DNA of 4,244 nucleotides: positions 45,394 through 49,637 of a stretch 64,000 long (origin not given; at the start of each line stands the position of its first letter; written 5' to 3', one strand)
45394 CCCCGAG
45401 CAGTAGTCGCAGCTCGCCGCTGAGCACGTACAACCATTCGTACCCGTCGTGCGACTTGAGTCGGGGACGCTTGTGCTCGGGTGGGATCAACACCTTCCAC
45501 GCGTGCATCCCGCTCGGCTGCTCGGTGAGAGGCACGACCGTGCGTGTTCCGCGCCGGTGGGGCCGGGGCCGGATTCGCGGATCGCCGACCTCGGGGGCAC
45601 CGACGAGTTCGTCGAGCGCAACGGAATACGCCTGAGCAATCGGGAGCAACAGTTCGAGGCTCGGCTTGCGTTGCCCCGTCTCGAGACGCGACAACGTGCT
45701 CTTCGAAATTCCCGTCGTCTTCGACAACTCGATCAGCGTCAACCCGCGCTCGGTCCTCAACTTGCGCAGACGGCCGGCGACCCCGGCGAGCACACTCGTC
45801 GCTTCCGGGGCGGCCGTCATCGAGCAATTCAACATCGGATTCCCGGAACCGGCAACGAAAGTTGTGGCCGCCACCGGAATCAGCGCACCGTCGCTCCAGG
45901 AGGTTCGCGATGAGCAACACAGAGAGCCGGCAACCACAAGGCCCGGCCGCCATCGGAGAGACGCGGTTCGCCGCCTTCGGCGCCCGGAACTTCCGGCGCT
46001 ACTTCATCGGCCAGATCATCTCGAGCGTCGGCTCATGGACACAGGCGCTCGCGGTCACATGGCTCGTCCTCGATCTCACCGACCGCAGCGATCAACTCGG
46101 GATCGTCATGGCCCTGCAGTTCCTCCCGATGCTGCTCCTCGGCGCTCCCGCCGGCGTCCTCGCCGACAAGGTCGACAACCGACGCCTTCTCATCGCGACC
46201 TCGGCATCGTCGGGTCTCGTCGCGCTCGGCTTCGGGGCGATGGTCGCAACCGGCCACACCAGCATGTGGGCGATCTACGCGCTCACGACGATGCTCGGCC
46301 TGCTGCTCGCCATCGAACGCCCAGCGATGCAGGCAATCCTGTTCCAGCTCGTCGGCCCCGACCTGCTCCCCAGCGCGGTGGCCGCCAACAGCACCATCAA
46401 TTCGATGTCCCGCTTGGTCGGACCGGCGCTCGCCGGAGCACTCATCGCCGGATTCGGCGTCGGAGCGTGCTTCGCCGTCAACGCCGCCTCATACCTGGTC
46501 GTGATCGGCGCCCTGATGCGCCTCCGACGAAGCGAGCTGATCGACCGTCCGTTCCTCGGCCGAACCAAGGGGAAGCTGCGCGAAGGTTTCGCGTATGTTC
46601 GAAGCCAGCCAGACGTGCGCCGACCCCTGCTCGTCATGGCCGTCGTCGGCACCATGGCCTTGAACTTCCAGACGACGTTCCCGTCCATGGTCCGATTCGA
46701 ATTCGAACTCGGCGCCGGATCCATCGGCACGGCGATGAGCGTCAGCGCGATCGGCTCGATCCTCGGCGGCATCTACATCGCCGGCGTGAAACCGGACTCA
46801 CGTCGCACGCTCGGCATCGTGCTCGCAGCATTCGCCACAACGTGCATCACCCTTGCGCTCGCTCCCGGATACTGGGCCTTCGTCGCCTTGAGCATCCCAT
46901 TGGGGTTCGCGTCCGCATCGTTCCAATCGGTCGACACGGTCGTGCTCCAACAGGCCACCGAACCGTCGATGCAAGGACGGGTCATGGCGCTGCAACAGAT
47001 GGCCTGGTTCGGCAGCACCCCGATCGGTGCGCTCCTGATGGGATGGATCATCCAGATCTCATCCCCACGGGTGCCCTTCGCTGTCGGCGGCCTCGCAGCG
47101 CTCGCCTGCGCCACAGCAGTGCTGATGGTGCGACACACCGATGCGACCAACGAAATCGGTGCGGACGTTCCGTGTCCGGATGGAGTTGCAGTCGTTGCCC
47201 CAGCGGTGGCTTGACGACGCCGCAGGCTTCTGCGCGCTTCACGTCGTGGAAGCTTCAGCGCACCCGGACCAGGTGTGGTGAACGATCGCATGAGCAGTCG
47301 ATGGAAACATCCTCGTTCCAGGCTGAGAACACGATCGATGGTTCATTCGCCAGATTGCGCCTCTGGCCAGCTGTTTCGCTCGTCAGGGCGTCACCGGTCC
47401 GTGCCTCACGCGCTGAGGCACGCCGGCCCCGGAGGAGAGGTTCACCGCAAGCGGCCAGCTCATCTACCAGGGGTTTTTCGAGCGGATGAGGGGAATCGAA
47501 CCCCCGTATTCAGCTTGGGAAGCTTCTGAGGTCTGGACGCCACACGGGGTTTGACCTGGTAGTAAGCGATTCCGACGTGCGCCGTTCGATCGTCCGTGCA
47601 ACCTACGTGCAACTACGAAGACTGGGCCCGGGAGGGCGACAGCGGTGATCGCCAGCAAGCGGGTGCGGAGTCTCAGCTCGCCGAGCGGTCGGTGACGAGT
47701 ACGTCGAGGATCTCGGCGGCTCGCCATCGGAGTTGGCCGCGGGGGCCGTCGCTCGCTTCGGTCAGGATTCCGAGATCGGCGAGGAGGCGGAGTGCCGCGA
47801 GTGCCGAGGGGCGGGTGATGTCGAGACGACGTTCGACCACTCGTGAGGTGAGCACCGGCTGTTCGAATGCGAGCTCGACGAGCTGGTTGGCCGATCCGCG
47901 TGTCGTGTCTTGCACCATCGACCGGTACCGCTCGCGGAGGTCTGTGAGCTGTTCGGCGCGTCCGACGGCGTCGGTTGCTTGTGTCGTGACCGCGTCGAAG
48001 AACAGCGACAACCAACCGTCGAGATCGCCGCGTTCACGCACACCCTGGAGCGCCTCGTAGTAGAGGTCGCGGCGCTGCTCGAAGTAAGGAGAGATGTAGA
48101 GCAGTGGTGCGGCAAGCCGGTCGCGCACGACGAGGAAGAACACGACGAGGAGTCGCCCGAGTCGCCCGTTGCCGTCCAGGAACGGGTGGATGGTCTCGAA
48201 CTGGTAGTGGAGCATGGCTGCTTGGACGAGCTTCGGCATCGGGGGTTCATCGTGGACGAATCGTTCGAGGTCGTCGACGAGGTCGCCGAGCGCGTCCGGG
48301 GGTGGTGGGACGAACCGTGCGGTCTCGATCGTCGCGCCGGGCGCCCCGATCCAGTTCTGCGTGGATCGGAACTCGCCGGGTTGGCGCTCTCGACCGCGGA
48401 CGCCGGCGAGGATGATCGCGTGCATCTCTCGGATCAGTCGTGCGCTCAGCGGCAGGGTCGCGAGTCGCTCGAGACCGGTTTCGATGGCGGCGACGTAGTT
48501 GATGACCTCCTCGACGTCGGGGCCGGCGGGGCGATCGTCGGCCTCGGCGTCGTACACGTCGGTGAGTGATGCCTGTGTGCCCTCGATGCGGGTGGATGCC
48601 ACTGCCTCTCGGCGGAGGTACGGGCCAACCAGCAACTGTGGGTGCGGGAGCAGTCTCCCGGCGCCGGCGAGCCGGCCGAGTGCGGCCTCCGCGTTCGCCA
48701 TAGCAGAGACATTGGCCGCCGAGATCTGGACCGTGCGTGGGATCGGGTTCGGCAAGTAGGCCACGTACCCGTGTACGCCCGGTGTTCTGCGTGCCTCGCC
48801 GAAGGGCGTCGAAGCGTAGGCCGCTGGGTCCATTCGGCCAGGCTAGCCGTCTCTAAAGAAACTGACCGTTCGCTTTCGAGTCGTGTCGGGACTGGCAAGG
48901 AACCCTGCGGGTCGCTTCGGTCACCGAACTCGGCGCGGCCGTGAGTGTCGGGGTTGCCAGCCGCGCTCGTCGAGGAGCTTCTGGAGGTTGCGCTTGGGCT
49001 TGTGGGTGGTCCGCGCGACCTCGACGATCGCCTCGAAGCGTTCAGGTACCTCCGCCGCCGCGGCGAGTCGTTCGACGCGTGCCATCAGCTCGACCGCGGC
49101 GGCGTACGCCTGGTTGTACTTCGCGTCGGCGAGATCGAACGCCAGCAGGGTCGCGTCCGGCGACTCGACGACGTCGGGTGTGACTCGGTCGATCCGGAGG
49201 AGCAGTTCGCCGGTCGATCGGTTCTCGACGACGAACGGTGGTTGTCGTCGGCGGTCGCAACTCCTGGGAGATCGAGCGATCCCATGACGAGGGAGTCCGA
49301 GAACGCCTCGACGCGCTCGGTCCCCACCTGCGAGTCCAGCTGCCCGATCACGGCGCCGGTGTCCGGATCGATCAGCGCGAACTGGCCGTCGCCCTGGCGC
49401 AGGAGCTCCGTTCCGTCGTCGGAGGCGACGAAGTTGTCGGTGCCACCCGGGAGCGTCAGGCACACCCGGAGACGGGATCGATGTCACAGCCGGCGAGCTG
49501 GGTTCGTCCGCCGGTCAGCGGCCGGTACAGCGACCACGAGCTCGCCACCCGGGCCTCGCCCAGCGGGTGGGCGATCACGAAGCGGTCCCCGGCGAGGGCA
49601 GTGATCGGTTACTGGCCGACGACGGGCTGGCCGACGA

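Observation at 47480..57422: Tandem island array at tRNA-Gly(CCC): two 3'-half duplicates but no intact tRNA or integrase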

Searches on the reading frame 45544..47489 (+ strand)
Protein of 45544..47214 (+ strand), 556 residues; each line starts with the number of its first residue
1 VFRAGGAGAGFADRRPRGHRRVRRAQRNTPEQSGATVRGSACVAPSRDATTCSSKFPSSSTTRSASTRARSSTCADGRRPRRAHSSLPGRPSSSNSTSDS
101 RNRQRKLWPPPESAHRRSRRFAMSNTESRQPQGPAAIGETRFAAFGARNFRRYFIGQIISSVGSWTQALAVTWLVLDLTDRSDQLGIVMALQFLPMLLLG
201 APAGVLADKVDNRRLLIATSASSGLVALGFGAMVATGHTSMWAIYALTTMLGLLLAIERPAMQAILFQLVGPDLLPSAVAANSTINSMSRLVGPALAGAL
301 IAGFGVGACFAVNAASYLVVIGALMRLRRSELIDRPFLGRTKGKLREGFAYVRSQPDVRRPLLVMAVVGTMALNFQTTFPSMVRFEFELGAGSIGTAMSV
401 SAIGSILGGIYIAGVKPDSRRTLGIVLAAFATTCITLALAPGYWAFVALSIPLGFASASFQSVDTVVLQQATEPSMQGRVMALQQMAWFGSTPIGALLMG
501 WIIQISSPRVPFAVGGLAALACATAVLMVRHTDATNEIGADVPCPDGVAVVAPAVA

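Call 12: search_protein_families(library=pfam, proteins=[window:45544-47214:+, window:45666-47489:+], max_evalue=0.01)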
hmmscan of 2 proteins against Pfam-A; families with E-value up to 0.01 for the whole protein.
window:45544-47214:+ (556 aa): 2 families
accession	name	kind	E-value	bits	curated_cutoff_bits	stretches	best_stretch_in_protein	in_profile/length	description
PF05977.19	MFS_3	-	6.2e-46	157.4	27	1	140-531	2-397/524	Transmembrane secretion effector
PF07690.21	MFS_1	-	3.4e-37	128.6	33.4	2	154-412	2-258/347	Major Facilitator Superfamily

window:45666-47489:+ (607 aa): 0 families

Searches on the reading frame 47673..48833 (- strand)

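Call 12: search_protein_families(library=pfam, proteins=[window:47673-48833:-], max_evalue=0.01)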
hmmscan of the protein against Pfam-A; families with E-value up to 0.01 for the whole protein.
window:47673-48833:- (386 aa): 3 families
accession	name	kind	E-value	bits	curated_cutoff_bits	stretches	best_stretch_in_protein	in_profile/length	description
PF13784.11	Fic_N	-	6.3e-27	93.9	26.7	1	43-122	2-82/82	Fic/DOC family N-terminal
PF02661.23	Fic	-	4.7e-20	72.7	24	1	128-234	1-93/93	Fic/DOC family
PF11972.14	HTH_13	-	0.0014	19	26.1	1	317-356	3-39/54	HTH DNA binding domain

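Call 52: search_protein_families(library=padloc, proteins=[window:47673-48833:-], max_evalue=0.001)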
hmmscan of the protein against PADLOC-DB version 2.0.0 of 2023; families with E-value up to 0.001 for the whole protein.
window:47673-48833:- (386 aa): 6 families
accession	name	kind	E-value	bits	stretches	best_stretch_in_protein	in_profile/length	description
PDLC03963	SoFic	-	2.8e-110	367.1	1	23-379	6-358/361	-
PDLC04966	PDC-S24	-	2.3e-19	67.6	1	114-265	220-368/497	-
PDLC04840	PDC-S04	-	5.8e-18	63.4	1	77-244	16-182/227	-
PDLC04836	PDC-S04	-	6e-18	62.9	1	99-268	60-215/244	-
PDLC04837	PDC-S04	-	2e-14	51.5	1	105-263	62-206/234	-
PDLC04839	PDC-S04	-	6.1e-08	30.6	1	205-264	130-185/205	-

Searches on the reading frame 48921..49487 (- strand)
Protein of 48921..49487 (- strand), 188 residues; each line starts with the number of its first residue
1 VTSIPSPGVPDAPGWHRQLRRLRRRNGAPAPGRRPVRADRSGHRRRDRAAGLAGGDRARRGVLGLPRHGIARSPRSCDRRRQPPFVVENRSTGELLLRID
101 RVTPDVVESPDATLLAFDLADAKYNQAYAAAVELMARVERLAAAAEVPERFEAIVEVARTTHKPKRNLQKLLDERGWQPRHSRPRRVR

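Call 12: search_protein_families(library=pfam, proteins=[window:48921-49487:-], max_evalue=0.01)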
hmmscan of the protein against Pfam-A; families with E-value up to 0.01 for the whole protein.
window:48921-49487:- (188 aa): 0 families

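Call 52: search_protein_families(library=padloc, proteins=[window:48921-49487:-], max_evalue=0.001)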
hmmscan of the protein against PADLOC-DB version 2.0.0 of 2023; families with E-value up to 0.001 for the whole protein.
window:48921-49487:- (188 aa): 1 family
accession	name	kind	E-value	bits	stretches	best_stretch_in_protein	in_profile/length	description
PDLC05053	PDC-S62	-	7.9e-06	22.7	1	124-174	509-560/566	-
